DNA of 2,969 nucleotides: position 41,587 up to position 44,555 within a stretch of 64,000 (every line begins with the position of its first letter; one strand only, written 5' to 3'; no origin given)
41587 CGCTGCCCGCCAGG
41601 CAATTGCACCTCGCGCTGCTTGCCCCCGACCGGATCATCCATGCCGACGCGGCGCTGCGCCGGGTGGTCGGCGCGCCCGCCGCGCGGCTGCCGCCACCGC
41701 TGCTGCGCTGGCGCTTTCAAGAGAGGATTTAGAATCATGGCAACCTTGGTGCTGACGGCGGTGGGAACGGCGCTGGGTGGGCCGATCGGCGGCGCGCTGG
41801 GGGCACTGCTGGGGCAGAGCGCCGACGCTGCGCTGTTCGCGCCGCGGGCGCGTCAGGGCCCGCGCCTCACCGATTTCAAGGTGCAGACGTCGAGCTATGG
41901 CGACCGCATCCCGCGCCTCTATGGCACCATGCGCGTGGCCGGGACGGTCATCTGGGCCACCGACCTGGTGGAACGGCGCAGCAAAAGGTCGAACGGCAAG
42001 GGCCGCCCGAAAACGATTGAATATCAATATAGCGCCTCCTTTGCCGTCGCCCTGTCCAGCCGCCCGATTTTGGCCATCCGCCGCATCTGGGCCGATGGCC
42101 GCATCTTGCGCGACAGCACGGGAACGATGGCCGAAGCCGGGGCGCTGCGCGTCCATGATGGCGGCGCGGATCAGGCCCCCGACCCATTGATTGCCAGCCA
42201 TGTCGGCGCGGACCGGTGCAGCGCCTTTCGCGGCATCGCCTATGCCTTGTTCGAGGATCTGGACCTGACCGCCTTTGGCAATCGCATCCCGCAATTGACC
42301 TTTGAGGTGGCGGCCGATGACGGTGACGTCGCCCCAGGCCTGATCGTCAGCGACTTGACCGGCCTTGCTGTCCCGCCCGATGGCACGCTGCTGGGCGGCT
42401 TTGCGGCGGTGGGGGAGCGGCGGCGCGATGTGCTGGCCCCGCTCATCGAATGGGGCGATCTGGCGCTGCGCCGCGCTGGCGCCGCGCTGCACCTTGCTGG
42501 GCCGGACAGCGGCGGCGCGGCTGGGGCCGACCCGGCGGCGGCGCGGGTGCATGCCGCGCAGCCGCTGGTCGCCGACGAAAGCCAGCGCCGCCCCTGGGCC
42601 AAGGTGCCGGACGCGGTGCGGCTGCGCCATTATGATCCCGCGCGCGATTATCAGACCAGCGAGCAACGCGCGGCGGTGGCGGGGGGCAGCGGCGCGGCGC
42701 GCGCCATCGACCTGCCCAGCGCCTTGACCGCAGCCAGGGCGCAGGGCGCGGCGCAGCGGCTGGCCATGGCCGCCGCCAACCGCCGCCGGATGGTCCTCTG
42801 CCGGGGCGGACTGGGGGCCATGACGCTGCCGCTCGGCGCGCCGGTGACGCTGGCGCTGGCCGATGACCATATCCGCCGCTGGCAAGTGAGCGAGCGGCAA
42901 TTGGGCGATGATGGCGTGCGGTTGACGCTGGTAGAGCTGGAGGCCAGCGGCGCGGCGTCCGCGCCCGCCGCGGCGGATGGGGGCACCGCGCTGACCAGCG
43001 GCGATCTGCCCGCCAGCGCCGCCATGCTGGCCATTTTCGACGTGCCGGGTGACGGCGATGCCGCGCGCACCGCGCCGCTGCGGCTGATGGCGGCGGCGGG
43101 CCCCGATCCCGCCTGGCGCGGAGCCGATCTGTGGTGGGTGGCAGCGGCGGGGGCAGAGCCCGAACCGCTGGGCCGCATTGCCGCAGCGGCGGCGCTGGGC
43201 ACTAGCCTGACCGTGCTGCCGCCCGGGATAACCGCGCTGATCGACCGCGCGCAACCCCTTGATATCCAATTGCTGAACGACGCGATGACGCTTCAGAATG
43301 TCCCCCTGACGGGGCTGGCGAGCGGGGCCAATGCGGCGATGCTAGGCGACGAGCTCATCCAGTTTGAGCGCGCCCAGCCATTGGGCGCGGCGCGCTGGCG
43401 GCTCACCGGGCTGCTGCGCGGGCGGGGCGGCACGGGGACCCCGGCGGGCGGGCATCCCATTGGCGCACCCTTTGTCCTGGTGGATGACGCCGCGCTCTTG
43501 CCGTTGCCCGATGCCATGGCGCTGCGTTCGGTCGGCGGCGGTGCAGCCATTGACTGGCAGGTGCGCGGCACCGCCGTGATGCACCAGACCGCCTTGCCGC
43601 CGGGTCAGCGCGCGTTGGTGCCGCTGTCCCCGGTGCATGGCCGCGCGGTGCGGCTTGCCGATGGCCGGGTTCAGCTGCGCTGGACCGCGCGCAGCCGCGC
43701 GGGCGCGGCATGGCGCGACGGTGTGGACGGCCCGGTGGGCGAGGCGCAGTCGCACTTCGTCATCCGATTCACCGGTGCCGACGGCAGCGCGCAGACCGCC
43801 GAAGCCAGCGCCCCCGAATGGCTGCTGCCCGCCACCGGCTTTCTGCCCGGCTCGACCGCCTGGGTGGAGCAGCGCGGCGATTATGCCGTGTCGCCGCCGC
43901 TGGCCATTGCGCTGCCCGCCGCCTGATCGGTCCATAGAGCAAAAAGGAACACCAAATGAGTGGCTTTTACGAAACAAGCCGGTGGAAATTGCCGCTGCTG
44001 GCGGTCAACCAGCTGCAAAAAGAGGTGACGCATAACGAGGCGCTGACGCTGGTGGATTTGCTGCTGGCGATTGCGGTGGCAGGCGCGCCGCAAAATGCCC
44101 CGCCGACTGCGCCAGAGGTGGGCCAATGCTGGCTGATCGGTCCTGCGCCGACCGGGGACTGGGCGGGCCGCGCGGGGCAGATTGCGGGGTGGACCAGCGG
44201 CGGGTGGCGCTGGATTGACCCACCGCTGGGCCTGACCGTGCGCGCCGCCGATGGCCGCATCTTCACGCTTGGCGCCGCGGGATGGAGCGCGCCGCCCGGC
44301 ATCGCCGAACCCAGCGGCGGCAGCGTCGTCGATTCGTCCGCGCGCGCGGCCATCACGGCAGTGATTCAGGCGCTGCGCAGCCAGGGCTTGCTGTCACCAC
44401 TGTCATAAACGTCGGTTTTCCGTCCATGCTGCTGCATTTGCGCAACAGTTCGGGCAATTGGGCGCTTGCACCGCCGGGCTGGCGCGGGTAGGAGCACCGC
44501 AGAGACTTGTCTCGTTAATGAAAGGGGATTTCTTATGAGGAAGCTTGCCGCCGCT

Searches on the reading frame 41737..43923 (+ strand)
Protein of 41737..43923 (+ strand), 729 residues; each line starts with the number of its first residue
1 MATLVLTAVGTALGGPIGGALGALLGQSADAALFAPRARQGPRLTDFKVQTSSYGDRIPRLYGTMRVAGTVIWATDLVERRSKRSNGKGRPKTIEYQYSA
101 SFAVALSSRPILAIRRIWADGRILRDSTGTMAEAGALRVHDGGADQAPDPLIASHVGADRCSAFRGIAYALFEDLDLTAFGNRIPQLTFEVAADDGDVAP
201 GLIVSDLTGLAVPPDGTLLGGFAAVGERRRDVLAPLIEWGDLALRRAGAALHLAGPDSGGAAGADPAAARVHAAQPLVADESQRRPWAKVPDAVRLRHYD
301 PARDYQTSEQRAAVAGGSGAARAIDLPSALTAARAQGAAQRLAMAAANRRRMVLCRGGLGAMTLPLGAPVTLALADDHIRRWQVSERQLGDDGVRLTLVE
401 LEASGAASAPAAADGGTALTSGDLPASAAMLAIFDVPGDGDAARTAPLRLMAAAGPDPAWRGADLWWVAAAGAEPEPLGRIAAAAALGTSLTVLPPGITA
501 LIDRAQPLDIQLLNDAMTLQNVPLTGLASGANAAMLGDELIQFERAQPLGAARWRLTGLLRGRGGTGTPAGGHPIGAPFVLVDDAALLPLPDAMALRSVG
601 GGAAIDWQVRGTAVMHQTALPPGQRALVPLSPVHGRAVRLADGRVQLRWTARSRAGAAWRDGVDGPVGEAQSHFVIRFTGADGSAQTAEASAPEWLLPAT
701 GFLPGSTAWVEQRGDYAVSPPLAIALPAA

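Call 3: search_protein_families(library=pfam, proteins=[window:41737-43923:+], max_evalue=0.01)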
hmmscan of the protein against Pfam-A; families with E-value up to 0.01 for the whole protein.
window:41737-43923:+ (729 aa): 2 families
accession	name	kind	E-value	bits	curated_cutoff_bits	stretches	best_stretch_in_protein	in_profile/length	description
PF23666.2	Rcc01698_C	-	2.4e-24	85.9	27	1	485-580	1-98/98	Rcc01698-like, C-terminal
PF13550.12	Phage-tail_3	-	3.1e-13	50.4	23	1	230-386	7-161/164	Putative phage tail protein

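Call 38: search_solved_structures(query=window:41737-43923:+, max_evalue=0.01, show_alignments=1)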
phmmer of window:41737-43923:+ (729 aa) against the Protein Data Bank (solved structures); distinct sequences matched with E-value up to 0.01: 2.
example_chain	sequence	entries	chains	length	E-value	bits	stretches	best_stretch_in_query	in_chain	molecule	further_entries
8gtc_M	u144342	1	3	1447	7.3e-40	140.4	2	9-223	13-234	Megatron protein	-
6tba_8A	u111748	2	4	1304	1.2e-38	136.4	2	2-199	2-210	Uncharacterized protein | Putative gene transfer agent protein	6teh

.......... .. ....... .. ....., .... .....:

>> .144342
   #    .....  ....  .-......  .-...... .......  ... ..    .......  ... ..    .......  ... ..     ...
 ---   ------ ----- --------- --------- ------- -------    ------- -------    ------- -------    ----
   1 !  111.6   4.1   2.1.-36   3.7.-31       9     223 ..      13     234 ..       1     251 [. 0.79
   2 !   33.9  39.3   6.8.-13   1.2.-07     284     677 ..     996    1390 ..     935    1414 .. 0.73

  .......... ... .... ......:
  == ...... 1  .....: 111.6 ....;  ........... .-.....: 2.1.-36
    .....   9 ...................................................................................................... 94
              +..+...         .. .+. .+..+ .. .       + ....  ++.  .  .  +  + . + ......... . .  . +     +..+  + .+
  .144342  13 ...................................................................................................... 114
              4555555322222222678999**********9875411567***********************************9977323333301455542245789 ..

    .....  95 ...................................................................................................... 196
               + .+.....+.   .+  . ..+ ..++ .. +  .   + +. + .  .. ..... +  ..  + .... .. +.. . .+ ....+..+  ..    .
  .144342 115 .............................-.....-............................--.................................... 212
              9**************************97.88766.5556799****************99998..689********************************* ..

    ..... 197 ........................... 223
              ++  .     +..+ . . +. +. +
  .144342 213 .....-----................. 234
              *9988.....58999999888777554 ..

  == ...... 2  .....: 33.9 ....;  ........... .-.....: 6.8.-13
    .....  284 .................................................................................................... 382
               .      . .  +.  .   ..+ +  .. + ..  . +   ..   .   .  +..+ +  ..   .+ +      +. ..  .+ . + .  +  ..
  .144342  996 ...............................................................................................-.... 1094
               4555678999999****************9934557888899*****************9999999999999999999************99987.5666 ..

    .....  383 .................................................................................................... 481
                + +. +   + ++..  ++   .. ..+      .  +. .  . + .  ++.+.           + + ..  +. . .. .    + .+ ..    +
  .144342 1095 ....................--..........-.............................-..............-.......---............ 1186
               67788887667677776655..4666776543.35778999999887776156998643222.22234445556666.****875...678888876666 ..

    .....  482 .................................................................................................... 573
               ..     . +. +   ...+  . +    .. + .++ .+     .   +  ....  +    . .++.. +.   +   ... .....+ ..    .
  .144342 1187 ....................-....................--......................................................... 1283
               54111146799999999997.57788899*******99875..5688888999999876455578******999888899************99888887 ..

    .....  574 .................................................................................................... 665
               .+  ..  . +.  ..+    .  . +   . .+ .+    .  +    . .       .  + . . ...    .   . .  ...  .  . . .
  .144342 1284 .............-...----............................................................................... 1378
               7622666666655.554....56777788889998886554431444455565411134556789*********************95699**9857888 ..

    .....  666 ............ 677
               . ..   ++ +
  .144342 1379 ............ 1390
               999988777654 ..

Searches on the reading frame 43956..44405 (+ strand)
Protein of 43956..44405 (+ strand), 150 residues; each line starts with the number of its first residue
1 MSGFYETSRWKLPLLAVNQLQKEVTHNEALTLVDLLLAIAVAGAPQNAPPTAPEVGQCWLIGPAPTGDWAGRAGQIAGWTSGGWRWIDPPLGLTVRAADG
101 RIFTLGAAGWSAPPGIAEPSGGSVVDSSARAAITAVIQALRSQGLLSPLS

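Call 3: search_protein_families(library=pfam, proteins=[window:43956-44405:+], max_evalue=0.01)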
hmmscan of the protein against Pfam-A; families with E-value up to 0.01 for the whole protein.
window:43956-44405:+ (150 aa): 1 family
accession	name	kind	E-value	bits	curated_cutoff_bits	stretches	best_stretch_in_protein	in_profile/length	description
PF10983.13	DUF2793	-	5.2e-22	78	27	1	26-110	1-86/87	Protein of unknown function (DUF2793)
